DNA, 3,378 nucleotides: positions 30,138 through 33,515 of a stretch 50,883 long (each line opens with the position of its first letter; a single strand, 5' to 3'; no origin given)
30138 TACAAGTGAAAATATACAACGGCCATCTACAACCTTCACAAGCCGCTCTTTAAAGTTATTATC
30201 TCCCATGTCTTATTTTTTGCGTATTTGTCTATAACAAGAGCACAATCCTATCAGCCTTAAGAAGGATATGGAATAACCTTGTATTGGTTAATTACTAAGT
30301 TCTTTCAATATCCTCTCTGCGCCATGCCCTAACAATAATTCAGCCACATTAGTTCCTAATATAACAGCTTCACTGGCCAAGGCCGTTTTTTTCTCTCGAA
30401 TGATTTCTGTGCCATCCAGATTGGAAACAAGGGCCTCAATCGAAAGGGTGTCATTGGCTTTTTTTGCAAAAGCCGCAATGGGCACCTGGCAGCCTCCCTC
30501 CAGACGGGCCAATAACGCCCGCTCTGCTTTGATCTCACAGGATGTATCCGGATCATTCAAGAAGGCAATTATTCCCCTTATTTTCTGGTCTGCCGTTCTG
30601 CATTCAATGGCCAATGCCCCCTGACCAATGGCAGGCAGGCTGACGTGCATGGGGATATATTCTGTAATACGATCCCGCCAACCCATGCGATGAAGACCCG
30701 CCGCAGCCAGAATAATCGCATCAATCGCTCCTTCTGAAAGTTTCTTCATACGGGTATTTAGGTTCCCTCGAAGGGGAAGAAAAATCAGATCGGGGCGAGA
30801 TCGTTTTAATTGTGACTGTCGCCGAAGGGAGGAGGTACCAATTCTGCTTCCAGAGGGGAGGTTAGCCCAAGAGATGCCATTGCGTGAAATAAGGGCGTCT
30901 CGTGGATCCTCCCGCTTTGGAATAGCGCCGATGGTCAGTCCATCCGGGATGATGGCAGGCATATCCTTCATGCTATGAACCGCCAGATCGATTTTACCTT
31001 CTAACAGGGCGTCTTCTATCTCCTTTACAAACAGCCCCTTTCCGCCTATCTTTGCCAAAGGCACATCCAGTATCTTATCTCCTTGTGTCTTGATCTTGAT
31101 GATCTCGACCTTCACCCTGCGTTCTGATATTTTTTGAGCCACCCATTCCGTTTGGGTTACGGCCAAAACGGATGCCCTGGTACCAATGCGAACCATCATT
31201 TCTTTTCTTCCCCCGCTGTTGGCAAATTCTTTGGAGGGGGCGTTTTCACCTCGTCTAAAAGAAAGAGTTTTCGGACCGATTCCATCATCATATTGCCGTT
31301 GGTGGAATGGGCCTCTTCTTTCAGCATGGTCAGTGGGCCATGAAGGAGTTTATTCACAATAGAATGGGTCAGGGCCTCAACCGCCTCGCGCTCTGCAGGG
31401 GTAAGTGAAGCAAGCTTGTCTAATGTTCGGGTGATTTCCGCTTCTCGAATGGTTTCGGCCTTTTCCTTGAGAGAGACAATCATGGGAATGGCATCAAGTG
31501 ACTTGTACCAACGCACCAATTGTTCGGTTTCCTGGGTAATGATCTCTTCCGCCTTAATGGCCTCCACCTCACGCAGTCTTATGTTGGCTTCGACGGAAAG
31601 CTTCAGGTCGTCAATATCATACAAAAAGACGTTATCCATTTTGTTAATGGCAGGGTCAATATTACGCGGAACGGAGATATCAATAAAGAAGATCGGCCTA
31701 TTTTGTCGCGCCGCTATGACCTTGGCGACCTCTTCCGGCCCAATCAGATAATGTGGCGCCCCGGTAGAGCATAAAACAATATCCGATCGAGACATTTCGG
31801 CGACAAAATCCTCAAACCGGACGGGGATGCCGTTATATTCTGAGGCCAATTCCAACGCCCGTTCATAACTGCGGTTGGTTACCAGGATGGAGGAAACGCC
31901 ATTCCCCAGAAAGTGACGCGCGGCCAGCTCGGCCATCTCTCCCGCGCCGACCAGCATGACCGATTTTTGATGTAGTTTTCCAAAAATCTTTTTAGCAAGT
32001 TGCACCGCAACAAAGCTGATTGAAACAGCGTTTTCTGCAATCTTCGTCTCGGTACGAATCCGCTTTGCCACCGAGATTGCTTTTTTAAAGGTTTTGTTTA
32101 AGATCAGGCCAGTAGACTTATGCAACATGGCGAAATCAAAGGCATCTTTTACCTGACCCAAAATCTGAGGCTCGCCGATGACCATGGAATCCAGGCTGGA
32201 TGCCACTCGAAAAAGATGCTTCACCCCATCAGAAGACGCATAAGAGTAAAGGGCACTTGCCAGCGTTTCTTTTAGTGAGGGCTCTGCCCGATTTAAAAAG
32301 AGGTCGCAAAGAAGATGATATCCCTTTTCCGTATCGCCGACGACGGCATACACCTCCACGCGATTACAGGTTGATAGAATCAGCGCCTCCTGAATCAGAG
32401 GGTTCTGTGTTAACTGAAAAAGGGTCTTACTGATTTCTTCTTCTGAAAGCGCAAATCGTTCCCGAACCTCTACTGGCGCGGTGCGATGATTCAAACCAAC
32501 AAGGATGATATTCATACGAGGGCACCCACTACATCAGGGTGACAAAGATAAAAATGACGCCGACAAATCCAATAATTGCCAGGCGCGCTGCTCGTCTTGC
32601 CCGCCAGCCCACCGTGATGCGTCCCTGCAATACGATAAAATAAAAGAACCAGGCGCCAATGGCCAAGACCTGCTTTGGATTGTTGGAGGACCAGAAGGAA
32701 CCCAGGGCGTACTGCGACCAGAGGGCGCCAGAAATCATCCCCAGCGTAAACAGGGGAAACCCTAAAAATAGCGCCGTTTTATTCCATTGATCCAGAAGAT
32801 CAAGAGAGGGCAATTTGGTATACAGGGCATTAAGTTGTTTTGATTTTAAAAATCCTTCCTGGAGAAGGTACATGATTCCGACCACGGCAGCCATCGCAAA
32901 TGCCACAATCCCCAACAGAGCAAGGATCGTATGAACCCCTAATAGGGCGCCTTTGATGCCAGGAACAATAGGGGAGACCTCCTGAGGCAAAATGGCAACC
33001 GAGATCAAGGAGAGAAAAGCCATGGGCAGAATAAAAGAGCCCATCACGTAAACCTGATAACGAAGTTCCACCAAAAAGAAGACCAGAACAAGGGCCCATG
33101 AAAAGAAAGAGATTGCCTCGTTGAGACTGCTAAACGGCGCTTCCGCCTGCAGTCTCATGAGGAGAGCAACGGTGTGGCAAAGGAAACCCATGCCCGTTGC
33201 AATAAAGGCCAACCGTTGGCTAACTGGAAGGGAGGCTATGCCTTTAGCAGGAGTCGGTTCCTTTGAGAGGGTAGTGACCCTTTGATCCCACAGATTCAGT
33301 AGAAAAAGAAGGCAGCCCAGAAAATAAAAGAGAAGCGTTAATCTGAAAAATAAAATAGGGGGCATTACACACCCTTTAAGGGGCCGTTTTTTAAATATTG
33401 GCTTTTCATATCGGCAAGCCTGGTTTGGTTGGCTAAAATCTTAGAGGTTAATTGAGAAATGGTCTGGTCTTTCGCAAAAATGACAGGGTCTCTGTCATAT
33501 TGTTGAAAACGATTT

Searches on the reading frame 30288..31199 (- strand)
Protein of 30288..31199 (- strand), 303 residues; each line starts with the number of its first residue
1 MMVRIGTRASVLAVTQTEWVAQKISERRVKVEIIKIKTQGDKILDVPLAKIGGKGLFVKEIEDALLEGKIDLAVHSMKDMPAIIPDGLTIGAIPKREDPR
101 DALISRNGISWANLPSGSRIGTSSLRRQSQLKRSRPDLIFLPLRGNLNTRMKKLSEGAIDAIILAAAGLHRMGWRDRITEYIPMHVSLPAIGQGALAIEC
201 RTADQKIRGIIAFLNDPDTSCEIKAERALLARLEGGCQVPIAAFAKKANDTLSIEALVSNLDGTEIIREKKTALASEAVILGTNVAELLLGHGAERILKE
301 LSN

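Call 106: search_protein_families(library=pfam, proteins=[window:30288-31199:-], max_evalue=0.001)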
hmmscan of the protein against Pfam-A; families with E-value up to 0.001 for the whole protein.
window:30288-31199:- (303 aa): 2 families
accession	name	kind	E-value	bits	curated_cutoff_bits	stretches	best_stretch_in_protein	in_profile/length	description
PF01379.25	Porphobil_deam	-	1.2e-88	296.5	22.1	1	3-208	1-206/207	Porphobilinogen deaminase, dipyromethane cofactor binding domain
PF03900.20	Porphobil_deamC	-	6.3e-19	68.6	26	1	222-290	3-73/74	Porphobilinogen deaminase, C-terminal domain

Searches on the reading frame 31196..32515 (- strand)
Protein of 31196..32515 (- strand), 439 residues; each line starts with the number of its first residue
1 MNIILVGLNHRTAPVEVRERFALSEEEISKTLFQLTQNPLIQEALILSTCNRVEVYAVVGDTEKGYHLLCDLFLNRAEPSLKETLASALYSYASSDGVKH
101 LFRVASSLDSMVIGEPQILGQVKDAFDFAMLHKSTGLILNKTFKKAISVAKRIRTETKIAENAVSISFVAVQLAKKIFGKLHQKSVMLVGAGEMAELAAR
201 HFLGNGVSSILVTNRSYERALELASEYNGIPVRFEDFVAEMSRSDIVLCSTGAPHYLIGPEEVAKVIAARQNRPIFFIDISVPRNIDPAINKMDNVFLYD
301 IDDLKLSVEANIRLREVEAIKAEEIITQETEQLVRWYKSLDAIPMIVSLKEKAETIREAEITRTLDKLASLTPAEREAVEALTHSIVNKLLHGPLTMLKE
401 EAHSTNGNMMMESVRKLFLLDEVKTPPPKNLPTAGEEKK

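Call 109: search_protein_families(library=pfam, proteins=[window:31196-32515:-], max_evalue=0.001)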
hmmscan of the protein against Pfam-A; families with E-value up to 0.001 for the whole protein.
window:31196-32515:- (439 aa): 5 families
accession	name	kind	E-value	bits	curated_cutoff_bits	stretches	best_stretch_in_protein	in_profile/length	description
PF05201.20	GlutR_N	-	1.4e-50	171.4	27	1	6-157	1-151/151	Glutamyl-tRNAGlu reductase, N-terminal domain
PF01488.26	Shikimate_DH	-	1.2e-43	149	24.3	1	172-305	1-136/138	Shikimate / quinate 5-dehydrogenase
PF00745.25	GlutR_dimer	-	3.8e-29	101.4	22.9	1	321-420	1-99/99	Glutamyl-tRNAGlu reductase, dimerisation domain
PF03807.23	F420_oxidored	-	4.7e-05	24.3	21.6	1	187-256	3-72/94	NADP oxidoreductase coenzyme F420-dependent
PF13241.12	NAD_binding_7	-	0.00064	20.7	22.1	0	177-254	1-72/104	Putative NAD(P)-binding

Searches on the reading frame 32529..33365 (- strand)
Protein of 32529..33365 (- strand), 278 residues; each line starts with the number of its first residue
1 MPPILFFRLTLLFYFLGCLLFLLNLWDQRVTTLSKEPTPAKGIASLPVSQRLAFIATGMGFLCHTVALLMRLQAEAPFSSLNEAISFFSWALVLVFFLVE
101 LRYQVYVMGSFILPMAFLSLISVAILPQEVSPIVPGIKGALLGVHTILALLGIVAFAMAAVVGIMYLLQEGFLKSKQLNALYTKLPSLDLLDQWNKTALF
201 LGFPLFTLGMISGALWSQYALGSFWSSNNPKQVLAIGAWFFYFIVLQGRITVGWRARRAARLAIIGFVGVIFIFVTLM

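Call 109: search_protein_families(library=pfam, proteins=[window:32529-33365:-], max_evalue=0.001)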
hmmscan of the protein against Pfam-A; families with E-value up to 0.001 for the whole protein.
window:32529-33365:- (278 aa): 1 family
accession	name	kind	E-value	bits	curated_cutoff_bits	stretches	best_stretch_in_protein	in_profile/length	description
PF01578.25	Cytochrom_C_asm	-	1.7e-28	100.2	29.9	1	79-273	2-200/212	Cytochrome C assembly protein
